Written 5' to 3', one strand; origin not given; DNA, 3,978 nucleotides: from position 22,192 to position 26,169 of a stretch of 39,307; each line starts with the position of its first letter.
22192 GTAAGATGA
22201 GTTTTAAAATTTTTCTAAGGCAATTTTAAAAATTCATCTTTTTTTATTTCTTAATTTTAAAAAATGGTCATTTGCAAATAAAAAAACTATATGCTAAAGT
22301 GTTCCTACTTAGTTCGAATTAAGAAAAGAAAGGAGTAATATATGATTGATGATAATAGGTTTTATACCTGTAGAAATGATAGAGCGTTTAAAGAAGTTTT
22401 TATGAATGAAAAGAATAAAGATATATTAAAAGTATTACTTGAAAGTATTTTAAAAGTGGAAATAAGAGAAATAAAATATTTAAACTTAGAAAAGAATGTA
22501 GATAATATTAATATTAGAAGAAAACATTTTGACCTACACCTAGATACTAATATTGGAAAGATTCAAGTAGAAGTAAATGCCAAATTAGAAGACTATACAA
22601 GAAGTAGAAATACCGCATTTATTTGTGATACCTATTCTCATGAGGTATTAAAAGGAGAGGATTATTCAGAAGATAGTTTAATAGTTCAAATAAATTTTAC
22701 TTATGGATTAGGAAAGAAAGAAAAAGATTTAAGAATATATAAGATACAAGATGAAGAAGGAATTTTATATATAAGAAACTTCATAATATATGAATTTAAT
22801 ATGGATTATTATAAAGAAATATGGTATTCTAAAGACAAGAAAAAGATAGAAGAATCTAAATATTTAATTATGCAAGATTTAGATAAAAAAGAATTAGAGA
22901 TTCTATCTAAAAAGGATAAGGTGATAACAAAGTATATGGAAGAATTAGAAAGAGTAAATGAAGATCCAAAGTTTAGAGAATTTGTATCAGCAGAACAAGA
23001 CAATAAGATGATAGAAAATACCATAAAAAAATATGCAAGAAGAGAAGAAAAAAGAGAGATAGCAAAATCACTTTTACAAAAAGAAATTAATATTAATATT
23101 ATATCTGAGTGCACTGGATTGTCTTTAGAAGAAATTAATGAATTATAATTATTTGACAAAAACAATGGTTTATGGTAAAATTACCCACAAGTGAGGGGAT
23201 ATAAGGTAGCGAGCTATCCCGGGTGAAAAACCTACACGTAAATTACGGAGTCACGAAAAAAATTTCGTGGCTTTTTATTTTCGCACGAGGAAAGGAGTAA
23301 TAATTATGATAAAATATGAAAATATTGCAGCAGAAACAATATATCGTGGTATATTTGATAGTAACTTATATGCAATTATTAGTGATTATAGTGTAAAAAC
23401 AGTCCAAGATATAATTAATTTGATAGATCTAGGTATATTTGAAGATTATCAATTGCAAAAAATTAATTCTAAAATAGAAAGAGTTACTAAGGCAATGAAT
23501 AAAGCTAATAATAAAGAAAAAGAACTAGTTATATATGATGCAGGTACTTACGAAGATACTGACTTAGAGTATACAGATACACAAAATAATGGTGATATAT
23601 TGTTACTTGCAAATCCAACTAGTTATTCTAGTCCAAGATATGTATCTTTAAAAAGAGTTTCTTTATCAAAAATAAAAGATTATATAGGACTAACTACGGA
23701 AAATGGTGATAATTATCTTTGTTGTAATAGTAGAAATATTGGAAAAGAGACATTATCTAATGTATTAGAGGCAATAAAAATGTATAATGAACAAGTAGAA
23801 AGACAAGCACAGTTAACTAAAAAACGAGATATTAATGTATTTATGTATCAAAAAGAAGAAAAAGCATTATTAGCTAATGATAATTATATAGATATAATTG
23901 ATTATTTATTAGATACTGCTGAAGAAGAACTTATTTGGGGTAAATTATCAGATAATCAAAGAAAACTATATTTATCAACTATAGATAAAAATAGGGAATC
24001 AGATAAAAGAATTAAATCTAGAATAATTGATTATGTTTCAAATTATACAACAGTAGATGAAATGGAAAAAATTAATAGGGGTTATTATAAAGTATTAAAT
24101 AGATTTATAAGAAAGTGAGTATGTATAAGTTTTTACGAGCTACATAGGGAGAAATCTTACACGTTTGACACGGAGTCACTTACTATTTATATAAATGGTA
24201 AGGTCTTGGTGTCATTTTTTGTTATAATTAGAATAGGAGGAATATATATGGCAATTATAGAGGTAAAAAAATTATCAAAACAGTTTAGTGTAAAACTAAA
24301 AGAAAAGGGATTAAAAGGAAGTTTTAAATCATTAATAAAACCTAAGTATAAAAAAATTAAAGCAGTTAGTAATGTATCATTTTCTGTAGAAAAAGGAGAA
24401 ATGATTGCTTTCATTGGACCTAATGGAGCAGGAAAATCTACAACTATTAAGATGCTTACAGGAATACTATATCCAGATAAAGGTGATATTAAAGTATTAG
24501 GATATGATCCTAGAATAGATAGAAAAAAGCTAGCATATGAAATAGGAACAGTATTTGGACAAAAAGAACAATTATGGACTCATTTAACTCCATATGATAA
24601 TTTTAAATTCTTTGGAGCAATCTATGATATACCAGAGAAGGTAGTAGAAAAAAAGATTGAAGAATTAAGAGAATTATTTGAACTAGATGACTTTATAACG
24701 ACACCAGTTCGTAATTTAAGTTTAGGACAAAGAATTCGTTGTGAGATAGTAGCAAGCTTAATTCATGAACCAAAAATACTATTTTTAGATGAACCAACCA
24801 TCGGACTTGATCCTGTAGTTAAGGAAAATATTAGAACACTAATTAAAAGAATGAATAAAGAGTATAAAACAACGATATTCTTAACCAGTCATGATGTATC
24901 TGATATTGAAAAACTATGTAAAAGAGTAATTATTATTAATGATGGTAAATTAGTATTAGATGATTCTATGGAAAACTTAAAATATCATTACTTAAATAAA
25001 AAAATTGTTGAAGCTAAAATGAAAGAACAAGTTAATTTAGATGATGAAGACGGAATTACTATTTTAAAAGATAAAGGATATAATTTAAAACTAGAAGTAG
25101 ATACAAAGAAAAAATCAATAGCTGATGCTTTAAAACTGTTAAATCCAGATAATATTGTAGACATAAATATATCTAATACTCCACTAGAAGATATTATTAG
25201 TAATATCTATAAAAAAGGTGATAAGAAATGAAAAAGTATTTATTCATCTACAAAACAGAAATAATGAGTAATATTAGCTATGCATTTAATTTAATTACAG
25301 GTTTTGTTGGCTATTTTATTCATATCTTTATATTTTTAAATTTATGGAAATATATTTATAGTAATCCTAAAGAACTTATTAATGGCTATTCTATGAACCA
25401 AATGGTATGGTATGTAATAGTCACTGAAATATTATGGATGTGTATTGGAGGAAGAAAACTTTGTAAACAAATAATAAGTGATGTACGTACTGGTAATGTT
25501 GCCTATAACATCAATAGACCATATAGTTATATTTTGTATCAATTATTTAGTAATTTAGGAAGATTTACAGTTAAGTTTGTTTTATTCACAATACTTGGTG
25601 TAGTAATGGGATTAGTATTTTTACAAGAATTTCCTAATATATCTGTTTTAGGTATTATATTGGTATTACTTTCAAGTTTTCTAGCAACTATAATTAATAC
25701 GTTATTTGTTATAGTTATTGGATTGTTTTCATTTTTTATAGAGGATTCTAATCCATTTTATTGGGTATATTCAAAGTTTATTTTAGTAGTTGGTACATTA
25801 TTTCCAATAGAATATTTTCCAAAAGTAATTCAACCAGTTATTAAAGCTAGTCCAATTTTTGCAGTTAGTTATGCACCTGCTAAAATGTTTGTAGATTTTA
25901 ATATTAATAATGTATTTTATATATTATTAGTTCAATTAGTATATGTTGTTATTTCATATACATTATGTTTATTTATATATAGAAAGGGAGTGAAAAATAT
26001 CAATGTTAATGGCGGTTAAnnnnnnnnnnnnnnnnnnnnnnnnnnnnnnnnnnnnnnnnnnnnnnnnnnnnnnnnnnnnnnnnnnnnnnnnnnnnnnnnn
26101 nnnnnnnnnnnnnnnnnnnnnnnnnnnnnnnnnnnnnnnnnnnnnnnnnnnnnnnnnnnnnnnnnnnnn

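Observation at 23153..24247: Two copies of an unclassified structured leader RNA with compensatory helix changes, each fused to its own terminator (candidate new riboswitch/attenuator)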

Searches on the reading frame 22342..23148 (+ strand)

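Call 11: search_protein_families(library=pfam, proteins=[window:22342-23148:+], max_evalue=0.01)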
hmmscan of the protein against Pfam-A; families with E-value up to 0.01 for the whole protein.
window:22342-23148:+ (268 aa): 1 family
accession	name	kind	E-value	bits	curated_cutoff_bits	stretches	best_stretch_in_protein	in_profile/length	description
PF12784.13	PDDEXK_2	-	6.4e-13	49.4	27.4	1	11-220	2-217/229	PD-(D/E)XK nuclease family transposase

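Call 12: search_protein_families(library=ncbifam, proteins=[window:22342-23148:+], max_evalue=0.01)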
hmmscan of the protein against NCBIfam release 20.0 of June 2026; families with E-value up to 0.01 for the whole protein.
window:22342-23148:+ (268 aa): 1 family
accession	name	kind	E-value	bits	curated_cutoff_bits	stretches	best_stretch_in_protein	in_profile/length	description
TIGR01784.1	T_den_put_tspse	subfamily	1.5e-13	51.2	52.1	1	12-268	2-273/273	Rpn family recombination-promoting nuclease/putative transposase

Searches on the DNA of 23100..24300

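Call 4: search_rna_families(source=window, start=23100, end=24300, threshold=evalue, max_evalue=10, show_alignments=5)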
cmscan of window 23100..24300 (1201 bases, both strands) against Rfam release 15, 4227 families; matches with E-value up to 10: 5.
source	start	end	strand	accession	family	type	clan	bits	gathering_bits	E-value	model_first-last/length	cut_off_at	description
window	23645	23691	+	RF03476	mir-7360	Gene; miRNA;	-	21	47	0.58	1-59/59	no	mir-7360 microRNA precursor family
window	23872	23920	+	RF00316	snoR43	Gene; snRNA; snoRNA; CD-box;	-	19.6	50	2.2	1-73/73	no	Small nucleolar RNA R43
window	24166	24214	+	RF03664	MIR6288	Gene; miRNA;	-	17.6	74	2.8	1-92/92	no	MIR6288 microRNA precursor family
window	24159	24222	+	RF00722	mir-451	Gene; miRNA;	-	15.7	66.5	4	1-71/71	no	mir-451 microRNA precursor family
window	23530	23604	+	RF00211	SNORD35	Gene; snRNA; snoRNA; CD-box;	CL00056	14.1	36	9.2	1-88/88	no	Small nucleolar RNA SNORD35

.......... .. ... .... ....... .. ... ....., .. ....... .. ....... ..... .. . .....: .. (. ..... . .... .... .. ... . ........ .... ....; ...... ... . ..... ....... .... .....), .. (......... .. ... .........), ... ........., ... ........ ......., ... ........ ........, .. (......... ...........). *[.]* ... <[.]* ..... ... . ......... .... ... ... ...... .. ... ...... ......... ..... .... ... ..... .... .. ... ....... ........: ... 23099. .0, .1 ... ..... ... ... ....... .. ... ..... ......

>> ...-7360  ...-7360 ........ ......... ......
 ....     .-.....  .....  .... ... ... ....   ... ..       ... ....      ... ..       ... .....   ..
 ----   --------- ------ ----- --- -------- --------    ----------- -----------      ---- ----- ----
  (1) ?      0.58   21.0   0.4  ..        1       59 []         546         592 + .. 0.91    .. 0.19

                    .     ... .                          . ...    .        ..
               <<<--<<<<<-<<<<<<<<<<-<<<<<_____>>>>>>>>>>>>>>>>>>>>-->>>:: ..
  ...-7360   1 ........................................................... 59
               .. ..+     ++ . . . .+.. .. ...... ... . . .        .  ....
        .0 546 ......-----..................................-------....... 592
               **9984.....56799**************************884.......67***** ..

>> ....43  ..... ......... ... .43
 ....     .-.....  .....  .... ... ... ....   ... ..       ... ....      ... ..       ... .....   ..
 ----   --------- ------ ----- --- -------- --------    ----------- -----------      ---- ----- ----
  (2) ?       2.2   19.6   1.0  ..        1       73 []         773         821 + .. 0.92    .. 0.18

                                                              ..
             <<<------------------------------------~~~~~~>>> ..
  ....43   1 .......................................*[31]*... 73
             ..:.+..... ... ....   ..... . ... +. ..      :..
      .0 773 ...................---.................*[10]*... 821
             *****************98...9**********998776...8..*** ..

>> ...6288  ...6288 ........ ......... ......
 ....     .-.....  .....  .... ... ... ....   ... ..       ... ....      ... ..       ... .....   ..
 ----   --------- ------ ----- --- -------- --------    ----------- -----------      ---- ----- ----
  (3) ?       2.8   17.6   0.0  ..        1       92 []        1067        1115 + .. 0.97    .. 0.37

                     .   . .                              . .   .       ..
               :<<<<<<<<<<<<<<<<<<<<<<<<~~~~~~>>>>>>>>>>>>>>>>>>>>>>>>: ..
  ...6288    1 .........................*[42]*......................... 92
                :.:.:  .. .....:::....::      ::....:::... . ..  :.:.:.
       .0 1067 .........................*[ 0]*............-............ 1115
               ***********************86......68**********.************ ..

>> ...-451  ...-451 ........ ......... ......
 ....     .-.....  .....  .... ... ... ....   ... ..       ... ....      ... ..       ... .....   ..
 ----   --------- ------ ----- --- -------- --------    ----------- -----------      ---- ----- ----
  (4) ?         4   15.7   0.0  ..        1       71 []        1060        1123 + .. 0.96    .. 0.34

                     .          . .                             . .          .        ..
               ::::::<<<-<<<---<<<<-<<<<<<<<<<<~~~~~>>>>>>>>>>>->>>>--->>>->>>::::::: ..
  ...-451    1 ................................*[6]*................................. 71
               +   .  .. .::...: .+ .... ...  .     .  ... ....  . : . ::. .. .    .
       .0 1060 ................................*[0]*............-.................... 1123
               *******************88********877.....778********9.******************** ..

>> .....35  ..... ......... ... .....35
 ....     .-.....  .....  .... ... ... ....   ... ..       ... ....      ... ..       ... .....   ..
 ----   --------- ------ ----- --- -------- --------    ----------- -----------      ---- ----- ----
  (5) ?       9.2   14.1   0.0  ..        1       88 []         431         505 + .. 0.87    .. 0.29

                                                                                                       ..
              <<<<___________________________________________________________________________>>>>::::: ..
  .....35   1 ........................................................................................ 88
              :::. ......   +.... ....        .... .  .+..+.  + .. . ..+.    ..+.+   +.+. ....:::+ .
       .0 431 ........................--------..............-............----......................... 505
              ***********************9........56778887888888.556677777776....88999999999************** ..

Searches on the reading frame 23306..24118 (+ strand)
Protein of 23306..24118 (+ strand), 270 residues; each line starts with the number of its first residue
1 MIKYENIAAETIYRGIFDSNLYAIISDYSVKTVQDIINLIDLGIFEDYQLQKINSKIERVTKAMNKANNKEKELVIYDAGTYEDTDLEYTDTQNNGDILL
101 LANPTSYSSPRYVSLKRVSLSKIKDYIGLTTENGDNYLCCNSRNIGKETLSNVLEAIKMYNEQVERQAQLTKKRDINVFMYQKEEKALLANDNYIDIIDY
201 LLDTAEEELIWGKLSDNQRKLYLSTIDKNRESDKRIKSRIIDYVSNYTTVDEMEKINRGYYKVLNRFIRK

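Call 11: search_protein_families(library=pfam, proteins=[window:23306-24118:+], max_evalue=0.01)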
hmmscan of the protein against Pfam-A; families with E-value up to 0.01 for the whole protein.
window:23306-24118:+ (270 aa): 0 families

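Call 12: search_protein_families(library=ncbifam, proteins=[window:23306-24118:+], max_evalue=0.01)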
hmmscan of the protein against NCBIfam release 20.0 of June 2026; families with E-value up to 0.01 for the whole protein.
window:23306-24118:+ (270 aa): 0 families

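Call 13: find_homologous_proteins(query=window:23306-24118:+)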
Query window:23306-24118:+ (270 aa): 3 proteins with E <= 0.001 among 505 candidates.
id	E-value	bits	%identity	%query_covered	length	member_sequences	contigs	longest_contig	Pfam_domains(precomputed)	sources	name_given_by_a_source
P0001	1.8e-163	560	98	100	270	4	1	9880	-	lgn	-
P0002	9.1e-92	325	60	100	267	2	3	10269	-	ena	-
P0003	6.2e-85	302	55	100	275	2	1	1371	-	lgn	-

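Call 15: find_encoding_contigs(protein=P0002, flank=10000)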
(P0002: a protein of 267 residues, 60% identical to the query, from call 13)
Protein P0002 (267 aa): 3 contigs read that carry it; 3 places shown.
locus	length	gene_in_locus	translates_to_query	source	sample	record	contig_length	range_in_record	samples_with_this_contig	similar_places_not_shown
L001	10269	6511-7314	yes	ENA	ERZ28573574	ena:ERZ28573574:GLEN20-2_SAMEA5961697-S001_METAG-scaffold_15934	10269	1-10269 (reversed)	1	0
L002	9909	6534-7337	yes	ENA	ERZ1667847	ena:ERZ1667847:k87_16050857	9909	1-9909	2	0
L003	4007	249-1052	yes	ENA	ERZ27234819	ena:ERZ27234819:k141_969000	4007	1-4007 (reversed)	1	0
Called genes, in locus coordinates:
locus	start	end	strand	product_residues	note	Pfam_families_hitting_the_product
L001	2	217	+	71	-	?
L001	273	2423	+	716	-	PF07724:AAA_2, PF00004:AAA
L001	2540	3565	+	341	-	-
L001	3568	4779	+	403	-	PF00070:Pyr_redox (faint), PF01134:GIDA (faint), PF03486:HI0933_like, PF07992:Pyr_redox_2, PF13738:Pyr_redox_3, PF01266:DAO (weak), PF22780:HI0933_like_1st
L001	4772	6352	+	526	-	PF28550:DUF8436, PF07992:Pyr_redox_2 (faint), PF01266:DAO (faint), PF03486:HI0933_like, PF21688:FAD-depend_C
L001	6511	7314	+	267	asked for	-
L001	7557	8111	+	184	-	PF13302:Acetyltransf_3, PF13420:Acetyltransf_4, PF00583:Acetyltransf_1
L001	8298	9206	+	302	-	PF17761:DUF1016_N, PF06250:YhcG_C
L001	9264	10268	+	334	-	PF00106:adh_short (faint), PF01073:3Beta_HSD, PF01370:Epimerase, PF02719:Polysacc_synt_2, PF04321:RmlD_sub_bind, PF07993:NAD_binding_4, PF16363:GDP_Man_Dehyd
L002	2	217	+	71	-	?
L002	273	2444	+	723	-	PF00004:AAA, PF07724:AAA_2, PF10431:ClpB_D2-small (weak)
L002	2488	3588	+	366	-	-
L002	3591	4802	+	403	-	PF00070:Pyr_redox (faint), PF01134:GIDA (faint), PF03486:HI0933_like, PF07992:Pyr_redox_2, PF13738:Pyr_redox_3, PF01266:DAO (weak), PF22780:HI0933_like_1st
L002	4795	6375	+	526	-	PF28550:DUF8436, PF07992:Pyr_redox_2 (faint), PF01266:DAO (faint), PF03486:HI0933_like, PF21688:FAD-depend_C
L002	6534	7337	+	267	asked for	-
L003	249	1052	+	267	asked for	-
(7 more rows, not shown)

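Call 16: find_encoding_contigs(protein=P0003, flank=10000)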
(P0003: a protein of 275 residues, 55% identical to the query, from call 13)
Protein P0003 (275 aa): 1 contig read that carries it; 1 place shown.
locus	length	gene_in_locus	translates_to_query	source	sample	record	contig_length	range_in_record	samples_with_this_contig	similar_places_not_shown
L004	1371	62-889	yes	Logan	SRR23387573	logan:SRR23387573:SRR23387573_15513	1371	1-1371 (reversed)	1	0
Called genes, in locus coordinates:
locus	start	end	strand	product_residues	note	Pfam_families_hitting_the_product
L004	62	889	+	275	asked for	-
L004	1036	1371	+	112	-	?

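Call 17: find_encoding_contigs(protein=P0001, flank=10000)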
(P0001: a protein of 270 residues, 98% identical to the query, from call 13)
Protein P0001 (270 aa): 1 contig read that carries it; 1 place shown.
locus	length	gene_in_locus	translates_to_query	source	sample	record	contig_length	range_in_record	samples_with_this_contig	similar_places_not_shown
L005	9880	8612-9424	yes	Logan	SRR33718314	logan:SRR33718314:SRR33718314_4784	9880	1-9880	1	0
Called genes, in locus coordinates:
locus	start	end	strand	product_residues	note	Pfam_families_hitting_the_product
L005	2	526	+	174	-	?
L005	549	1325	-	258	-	PF02535:Zip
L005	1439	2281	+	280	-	-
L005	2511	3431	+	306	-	PF01098:FTSW_RODA_SPOVE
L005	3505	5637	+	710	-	PF07724:AAA_2, PF00004:AAA, PF10431:ClpB_D2-small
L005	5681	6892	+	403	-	PF00070:Pyr_redox (faint), PF00890:FAD_binding_2 (faint), PF03486:HI0933_like, PF07992:Pyr_redox_2, PF12831:FAD_oxidored, PF13450:NAD_binding_8 (weak), PF13738:Pyr_redox_3, PF22780:HI0933_like_1st, +2 more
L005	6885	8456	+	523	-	PF28550:DUF8436, PF07992:Pyr_redox_2 (faint), PF01266:DAO (faint), PF03486:HI0933_like, PF21688:FAD-depend_C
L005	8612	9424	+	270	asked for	-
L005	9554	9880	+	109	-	?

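Call 88: search_protein_families(library=phrogs, proteins=[window:23306-24118:+], max_evalue=0.01)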
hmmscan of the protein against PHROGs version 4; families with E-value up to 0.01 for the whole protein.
window:23306-24118:+ (270 aa): 0 families

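Call 99: predict_structure(alignment_id=A6)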
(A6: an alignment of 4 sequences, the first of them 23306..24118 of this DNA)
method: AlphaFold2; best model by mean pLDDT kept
length: 270 residues; sequences in the alignment: 4
mean_pLDDT: 43.3   pTM: 0.31
mean pLDDT of the five models: 43.3, 41.8, 41.2, 40.2, 39.9
residues with pLDDT >= 90: 0; 70-90: 13; 50-70: 59; < 50: 198
segments of 3 or more residues with pLDDT < 50: 1-11, 71-161, 163-210, 212-218, 229-233, 243-270
pLDDT, mean of each block of 10 residues (from residue 1): 40 52 66 68 75 65 53 35 27 27 27 30 33 30 29 41 44 32 35 43 43 50 50 51 44 41 39
secondary structure, 60 per line:
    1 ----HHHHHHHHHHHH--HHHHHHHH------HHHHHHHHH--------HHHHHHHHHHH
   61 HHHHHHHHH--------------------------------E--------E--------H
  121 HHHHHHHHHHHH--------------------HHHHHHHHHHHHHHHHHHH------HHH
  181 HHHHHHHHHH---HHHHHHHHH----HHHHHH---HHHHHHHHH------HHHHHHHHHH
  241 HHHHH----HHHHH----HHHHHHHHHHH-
elements in order: H5-16 H19-26 H33-41 H50-69 H120-132 H153-171 H178-190 H194-202 H207-212 H216-224 H231-245 H250-254 H259-269

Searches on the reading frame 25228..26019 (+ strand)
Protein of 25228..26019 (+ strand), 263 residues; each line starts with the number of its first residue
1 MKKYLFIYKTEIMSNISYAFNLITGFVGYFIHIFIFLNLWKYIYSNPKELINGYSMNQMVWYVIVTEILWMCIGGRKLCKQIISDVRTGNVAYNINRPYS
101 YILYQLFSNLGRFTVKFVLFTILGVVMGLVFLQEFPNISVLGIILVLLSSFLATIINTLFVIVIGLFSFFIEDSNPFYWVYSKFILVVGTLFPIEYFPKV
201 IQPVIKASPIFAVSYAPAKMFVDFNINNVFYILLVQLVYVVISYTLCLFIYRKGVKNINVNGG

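Call 11: search_protein_families(library=pfam, proteins=[window:25228-26019:+], max_evalue=0.01)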
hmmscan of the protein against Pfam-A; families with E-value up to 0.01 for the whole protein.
window:25228-26019:+ (263 aa): 1 family
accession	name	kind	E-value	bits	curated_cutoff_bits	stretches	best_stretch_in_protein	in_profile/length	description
PF06182.17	ABC2_membrane_6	-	3.3e-15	56.9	22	1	34-257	5-224/229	ABC-2 family transporter protein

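Call 12: search_protein_families(library=ncbifam, proteins=[window:25228-26019:+], max_evalue=0.01)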
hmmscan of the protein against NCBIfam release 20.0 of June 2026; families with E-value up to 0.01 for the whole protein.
window:25228-26019:+ (263 aa): 1 family
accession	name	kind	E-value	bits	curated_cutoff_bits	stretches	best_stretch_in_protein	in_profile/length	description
TIGR01248.1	drrC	subfamily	0.006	16.8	165.65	1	102-211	35-139/152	daunorubicin resistance protein C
